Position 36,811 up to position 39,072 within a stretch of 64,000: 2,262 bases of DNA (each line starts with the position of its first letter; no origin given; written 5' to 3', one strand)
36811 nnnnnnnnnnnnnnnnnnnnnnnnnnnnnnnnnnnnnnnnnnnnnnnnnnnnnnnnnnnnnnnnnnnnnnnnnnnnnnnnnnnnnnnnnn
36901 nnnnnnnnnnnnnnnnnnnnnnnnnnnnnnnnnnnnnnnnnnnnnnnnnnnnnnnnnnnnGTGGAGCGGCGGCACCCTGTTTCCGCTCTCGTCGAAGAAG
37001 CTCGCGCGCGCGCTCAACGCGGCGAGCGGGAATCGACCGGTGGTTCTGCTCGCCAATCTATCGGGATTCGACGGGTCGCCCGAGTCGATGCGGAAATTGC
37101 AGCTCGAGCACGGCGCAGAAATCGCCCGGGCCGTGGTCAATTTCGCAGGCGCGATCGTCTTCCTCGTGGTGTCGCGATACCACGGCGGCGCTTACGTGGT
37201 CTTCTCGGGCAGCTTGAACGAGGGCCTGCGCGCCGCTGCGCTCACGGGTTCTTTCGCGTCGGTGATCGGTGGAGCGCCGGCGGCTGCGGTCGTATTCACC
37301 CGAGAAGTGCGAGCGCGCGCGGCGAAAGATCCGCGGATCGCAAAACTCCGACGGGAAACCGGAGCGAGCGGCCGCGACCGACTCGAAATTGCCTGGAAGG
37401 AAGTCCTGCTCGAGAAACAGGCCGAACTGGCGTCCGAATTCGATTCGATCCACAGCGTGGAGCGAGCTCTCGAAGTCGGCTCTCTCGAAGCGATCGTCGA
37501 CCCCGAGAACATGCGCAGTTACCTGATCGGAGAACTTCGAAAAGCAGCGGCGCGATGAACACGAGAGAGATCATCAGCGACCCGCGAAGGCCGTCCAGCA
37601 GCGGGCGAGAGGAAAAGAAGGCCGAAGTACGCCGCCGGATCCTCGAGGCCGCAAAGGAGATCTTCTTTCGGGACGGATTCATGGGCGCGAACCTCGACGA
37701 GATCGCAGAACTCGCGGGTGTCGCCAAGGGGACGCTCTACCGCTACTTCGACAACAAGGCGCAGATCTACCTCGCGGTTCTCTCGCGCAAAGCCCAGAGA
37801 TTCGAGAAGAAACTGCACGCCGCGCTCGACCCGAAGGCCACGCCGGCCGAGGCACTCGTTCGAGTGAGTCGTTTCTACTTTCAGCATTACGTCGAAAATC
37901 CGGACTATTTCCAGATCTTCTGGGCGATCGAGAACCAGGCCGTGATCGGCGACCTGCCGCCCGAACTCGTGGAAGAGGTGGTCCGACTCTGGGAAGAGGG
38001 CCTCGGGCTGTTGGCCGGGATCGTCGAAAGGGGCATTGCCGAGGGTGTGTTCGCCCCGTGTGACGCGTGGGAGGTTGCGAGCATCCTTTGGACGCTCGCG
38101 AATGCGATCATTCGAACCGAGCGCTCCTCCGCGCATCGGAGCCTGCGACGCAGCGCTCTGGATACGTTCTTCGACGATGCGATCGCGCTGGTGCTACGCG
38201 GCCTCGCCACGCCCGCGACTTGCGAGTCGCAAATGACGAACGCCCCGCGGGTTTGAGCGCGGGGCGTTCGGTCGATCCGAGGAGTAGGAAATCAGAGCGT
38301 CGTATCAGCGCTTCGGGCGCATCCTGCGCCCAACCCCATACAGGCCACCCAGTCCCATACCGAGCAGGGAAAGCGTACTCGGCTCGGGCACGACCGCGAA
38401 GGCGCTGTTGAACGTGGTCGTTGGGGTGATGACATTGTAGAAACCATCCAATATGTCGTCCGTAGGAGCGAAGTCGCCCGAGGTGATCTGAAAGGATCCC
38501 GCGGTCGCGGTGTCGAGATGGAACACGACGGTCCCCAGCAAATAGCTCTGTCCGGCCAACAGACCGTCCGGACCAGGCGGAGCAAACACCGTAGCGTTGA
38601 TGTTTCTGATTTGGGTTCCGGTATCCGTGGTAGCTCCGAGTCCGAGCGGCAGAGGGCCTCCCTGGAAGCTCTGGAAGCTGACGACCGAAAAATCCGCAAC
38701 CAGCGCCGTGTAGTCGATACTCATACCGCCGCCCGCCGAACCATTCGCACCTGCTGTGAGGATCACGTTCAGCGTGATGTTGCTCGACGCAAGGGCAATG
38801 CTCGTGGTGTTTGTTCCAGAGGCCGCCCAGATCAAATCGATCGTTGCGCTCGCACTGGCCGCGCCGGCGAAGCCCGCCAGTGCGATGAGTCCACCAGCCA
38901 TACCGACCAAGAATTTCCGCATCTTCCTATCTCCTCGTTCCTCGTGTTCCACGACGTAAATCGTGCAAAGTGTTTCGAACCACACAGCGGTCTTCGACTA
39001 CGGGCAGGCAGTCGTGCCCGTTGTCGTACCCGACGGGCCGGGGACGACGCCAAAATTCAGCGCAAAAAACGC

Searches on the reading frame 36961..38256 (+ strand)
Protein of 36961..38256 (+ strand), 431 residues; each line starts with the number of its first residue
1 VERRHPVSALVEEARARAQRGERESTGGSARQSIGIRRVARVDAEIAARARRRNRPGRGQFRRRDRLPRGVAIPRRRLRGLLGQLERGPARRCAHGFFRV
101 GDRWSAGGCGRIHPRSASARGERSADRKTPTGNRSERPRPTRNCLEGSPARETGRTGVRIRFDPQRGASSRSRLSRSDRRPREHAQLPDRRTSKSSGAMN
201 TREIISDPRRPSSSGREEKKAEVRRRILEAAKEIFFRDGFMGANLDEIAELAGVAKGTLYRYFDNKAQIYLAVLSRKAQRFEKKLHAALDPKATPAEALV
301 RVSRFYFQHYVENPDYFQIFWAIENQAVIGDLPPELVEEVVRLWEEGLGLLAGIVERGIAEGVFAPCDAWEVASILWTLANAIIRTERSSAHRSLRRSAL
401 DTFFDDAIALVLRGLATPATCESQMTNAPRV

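Call 75: search_protein_families(library=ncbifam, proteins=[window:36961-38256:+], max_evalue=0.001)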
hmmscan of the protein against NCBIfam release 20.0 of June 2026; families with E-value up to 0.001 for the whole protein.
window:36961-38256:+ (431 aa): 19 families
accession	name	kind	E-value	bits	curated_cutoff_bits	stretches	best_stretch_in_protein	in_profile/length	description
NF053878.1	FATransRegFadRBac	equivalog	4.1e-16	59.3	200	1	225-366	6-142/190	fatty acid metabolism transcriptional regulator FadR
NF053731.1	TransRegFasRMycb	equivalog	2e-14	53.8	330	1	220-313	9-101/199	HTH-type transcriptional activator FasR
NF041196.1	ScbR_bind_reg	equivalog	4.8e-14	53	150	1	223-312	7-96/191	ScbR family autoregulator-binding transcription factor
TIGR03613.1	RutR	equivalog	1.3e-13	51.3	368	1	222-381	8-161/202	pyrimidine utilization regulatory protein R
NF051852.1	efflux_TF_MtrR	exception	4.6e-13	49.4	280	1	222-307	10-95/205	multidrug efflux system transcriptional repressor MtrR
NF011584.0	PRK15008.1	equivalog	7.9e-12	45.5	230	1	219-378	15-168/212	HTH-type transcriptional regulator RutR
NF033703.1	transcr_KstR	equivalog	8.9e-12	45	280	1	220-302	5-87/185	cholesterol catabolism transcriptional regulator KstR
NF051457.1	acryl_TF_AcuR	equivalog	1.1e-11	44.4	247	1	210-305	5-98/204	acrylate utilization transcriptional regulator AcuR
TIGR03968.1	mycofact_TetR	equivalog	2.2e-10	40.4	224.9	1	219-298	6-84/190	mycofactocin system transcriptional regulator MftR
NF058643.1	TranRegCurRPseudo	equivalog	2.1e-09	37.3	300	1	221-379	6-164/193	TetR family transcriptional repressor CurR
NF050111.1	TransRegSACE7040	equivalog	2.4e-09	37.4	250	1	224-317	3-96/186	SACE_7040 family transcriptional regulator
TIGR03384.1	betaine_BetI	equivalog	2.4e-08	33.9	201.3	1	224-319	10-105/189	choline-binding transcriptional repressor BetI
NF007949.0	PRK10668.1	equivalog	3.4e-08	33.2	271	1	219-279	8-68/216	multidrug efflux transporter transcriptional repressor AcrR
NF001978.0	PRK00767.1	equivalog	7.1e-06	25.9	118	1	222-310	8-98/197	transcriptional regulator BetI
NF007430.0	PRK09975.1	equivalog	1.2e-05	24.6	274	1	221-275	10-64/220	acrEF/envCD operon transcriptional regulator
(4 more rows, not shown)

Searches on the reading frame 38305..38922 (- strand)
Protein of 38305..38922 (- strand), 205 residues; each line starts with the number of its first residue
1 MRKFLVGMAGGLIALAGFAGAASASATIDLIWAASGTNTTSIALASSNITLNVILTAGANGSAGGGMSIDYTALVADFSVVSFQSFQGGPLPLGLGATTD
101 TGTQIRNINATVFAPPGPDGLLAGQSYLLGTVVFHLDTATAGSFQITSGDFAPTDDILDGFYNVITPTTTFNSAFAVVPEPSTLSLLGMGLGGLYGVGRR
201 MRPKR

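Call 3: search_protein_families(library=pfam, proteins=[window:38305-38922:-], max_evalue=0.1)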
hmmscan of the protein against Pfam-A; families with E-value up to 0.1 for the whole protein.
window:38305-38922:- (205 aa): 2 families
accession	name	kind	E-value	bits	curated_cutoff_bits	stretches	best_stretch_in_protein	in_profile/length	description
PF07589.16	PEP-CTERM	-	5.1e-05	23.6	20.7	1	178-200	2-24/24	PEP-CTERM motif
PF18205.6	VPDSG-CTERM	-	0.026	14.8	25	1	182-201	7-26/26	VPDSG-CTERM motif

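Call 4: search_protein_families(library=ncbifam, proteins=[window:38305-38922:-], max_evalue=0.1)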
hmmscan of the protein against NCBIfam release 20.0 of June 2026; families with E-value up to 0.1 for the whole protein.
window:38305-38922:- (205 aa): 10 families
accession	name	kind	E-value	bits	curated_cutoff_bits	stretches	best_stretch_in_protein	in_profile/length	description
NF041538.1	PEP_EDSA_1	subfamily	2.9e-06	27.2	100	1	43-200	144-306/307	EDSAP-1 family PEP-CTERM protein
NF038125.1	PEP_CTERM_THxN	subfamily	7.2e-06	25.8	85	1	175-200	220-245/246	THxN family PEP-CTERM protein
NF038129.1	PEP_NF038129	equivalog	0.0001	22.2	65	1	166-200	159-193/194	NF038129 family PEP-CTERM protein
TIGR02595.1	PEP_CTERM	domain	0.00041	21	16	1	178-200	1-22/24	PEP-CTERM sorting domain-containing protein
NF038118.1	PEP_CTERM_CCXG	equivalog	0.00058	19.6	90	1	172-200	170-198/199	CCXG family PEP-CTERM protein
NF033554.9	floc_PepA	equivalog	0.00068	19.5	80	1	39-201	131-260/261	flocculation-associated PEP-CTERM protein PepA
NF038124.1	PEP_CTERM_TLD_A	exception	0.00074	19.1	100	1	141-201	170-234/235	PEP_CTERM-anchored TLD domain-containing protein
NF041927.1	Xrt_dep_XDP1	equivalog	0.0042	17.1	125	1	176-200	217-241/242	exosortase-dependent surface protein XDP1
NF038120.1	PEP_CTERM_QFxxD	subfamily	0.0056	16.6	80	1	175-199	190-214/215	NF038120 family PEP-CTERM protein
NF038119.1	PEP_CTERM_MHFG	equivalog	0.095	13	100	0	165-200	223-258/260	MHFG family PEP-CTERM protein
